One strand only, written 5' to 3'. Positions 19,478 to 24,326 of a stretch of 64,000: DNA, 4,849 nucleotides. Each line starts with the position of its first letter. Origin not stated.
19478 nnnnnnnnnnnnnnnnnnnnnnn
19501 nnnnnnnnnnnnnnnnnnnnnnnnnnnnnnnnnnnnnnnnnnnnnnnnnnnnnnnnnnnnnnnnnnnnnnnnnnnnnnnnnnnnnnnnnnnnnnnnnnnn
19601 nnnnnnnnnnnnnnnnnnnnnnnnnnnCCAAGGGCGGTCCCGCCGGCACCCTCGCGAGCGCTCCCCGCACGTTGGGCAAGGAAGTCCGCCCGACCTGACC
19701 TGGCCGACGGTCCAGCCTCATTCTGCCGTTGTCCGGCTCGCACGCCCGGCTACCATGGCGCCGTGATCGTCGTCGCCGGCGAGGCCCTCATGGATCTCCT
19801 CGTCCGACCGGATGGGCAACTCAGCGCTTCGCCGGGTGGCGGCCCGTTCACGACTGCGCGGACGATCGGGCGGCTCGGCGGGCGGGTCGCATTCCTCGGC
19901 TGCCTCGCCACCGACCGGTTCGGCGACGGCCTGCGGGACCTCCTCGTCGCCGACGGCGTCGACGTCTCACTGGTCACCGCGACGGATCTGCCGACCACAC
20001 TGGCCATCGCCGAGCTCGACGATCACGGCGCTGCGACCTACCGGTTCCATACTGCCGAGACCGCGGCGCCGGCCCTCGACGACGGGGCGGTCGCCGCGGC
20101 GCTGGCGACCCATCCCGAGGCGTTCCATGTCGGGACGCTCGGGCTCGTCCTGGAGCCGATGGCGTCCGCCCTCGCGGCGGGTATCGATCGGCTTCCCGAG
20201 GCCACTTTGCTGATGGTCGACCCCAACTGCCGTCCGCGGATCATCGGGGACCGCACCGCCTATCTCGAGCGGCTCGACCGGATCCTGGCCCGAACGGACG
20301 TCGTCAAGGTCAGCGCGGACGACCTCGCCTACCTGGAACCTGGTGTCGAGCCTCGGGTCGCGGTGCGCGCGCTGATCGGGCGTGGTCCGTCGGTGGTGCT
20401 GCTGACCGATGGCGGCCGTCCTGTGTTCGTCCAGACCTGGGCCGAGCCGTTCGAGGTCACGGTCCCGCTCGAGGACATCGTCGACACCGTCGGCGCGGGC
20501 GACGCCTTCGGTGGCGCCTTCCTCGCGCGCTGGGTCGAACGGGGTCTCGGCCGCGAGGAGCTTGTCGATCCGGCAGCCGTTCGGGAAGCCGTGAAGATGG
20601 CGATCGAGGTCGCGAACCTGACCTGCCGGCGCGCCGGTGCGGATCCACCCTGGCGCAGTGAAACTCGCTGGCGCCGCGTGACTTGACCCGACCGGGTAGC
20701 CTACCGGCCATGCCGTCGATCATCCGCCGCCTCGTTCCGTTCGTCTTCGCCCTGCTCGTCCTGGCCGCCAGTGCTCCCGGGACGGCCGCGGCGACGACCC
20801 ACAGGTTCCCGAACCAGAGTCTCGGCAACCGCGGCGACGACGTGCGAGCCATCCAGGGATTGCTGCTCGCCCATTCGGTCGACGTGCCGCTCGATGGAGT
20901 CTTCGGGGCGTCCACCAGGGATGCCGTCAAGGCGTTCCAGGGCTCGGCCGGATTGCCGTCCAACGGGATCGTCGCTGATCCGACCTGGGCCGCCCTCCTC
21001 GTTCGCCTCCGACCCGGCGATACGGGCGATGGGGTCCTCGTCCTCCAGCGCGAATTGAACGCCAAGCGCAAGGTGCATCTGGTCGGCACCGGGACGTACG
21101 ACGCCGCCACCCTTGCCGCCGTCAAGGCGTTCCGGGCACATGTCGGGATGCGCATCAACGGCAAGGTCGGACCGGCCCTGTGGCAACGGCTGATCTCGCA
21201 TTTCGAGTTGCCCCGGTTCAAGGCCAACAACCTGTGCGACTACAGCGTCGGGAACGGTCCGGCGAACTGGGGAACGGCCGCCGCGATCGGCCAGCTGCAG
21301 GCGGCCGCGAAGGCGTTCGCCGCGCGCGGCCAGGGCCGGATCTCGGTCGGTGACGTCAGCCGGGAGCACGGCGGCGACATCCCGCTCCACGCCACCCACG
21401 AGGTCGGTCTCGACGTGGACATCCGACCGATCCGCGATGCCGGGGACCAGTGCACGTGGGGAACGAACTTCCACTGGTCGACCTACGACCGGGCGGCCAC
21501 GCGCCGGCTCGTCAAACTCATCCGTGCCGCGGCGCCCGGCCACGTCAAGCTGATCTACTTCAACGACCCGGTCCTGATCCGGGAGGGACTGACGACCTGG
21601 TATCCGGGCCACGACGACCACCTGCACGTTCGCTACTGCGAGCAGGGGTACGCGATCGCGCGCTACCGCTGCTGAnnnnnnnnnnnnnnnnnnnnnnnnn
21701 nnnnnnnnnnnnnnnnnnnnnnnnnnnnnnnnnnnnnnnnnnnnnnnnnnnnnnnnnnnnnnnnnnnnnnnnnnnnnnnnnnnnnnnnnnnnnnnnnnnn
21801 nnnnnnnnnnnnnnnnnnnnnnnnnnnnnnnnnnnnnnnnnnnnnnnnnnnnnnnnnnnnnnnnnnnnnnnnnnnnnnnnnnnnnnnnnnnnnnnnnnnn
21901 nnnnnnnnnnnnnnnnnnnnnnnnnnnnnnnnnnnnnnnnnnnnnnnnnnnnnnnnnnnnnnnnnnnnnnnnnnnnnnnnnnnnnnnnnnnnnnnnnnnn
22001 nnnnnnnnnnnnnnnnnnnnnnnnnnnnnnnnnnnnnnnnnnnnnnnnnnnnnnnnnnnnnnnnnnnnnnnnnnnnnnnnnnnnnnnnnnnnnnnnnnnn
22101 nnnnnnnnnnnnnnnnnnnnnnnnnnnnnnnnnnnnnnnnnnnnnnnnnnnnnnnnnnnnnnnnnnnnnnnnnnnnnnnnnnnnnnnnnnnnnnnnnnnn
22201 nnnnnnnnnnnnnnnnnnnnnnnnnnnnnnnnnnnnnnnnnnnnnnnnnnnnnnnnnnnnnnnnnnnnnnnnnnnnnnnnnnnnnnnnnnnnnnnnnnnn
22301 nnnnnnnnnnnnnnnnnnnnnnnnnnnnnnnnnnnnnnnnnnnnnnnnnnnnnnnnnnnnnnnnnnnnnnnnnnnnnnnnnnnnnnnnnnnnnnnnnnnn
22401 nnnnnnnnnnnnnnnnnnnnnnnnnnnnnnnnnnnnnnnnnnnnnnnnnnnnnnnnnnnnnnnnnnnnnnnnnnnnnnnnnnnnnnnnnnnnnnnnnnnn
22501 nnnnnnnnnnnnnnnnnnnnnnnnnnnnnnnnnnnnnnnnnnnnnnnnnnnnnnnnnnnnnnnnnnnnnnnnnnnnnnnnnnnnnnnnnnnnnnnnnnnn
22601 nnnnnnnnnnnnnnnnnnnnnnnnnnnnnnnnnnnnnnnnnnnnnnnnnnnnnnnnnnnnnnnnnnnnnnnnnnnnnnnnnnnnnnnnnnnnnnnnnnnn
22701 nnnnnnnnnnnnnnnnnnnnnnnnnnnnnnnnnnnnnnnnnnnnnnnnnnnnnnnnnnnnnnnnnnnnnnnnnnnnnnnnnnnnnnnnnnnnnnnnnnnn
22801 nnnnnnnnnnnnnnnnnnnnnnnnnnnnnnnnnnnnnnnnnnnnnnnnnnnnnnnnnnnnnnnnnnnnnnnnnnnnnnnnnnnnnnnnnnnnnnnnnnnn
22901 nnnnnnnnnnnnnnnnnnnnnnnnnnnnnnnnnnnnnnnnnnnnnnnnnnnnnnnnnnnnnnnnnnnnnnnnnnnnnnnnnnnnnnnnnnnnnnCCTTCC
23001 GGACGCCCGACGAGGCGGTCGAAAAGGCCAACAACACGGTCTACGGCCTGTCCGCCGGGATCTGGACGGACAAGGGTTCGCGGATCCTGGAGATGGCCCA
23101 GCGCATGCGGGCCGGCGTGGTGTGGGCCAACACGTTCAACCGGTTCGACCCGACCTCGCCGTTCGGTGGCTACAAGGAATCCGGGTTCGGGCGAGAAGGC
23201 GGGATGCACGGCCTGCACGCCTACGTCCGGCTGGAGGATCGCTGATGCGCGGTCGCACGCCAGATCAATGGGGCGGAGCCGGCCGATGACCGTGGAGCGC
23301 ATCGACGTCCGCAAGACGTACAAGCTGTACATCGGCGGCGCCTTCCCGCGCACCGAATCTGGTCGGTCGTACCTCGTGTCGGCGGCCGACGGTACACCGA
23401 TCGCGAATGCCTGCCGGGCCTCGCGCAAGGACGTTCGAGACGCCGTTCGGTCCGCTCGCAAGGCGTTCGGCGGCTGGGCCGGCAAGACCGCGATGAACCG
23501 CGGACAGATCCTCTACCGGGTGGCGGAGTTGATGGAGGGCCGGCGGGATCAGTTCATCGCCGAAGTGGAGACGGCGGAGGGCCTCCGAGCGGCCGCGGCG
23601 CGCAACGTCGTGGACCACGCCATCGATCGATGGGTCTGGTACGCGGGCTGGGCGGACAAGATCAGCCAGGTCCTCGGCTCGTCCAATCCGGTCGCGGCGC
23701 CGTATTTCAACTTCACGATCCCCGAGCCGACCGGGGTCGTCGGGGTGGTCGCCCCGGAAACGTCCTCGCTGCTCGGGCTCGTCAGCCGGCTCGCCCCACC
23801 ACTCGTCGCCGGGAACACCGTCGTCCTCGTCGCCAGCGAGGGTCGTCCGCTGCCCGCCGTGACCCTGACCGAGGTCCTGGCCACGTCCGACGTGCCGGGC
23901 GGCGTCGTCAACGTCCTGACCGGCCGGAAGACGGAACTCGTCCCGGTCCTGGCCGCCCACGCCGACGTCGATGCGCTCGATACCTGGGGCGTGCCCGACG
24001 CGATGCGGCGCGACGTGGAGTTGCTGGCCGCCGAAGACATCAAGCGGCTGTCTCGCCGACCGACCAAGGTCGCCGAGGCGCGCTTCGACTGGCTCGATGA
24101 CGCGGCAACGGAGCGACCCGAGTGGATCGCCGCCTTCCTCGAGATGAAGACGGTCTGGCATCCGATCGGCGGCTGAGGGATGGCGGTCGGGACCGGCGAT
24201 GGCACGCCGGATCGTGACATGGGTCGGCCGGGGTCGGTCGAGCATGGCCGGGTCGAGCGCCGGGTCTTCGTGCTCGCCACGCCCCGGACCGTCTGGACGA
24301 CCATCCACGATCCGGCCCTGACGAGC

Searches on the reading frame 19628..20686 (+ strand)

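Call 61: search_protein_families(library=pfam, proteins=[window:19628-20686:+], max_evalue=0.00001)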
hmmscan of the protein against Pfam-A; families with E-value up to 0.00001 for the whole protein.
window:19628-20686:+ (352 aa): 1 family
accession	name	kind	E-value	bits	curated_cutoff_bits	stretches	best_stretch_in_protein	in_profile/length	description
PF00294.29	PfkB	-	1.2e-34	120.5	25.8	1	47-341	4-298/302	pfkB family carbohydrate kinase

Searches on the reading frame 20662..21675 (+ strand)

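Call 61: search_protein_families(library=pfam, proteins=[window:20662-21675:+], max_evalue=0.00001)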
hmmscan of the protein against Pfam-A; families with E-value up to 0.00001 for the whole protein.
window:20662-21675:+ (337 aa): 2 families
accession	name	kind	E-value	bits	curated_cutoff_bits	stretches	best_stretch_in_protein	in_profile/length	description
PF01471.23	PG_binding_1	-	7.2e-23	81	23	2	57-112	1-57/57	Putative peptidoglycan binding domain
PF03411.18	Peptidase_M74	-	7.3e-09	36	25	1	202-254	33-86/240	Penicillin-insensitive murein endopeptidase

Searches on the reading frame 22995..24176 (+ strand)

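Call 87: search_protein_families(library=pfam, proteins=[window:22995-24176:+], max_evalue=0.00001)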
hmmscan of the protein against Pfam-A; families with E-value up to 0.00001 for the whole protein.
window:22995-24176:+ (393 aa): 1 family
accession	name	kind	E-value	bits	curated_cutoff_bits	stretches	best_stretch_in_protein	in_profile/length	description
PF00171.27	Aldedh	-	2.9e-40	138.7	23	1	127-352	11-232/461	Aldehyde dehydrogenase family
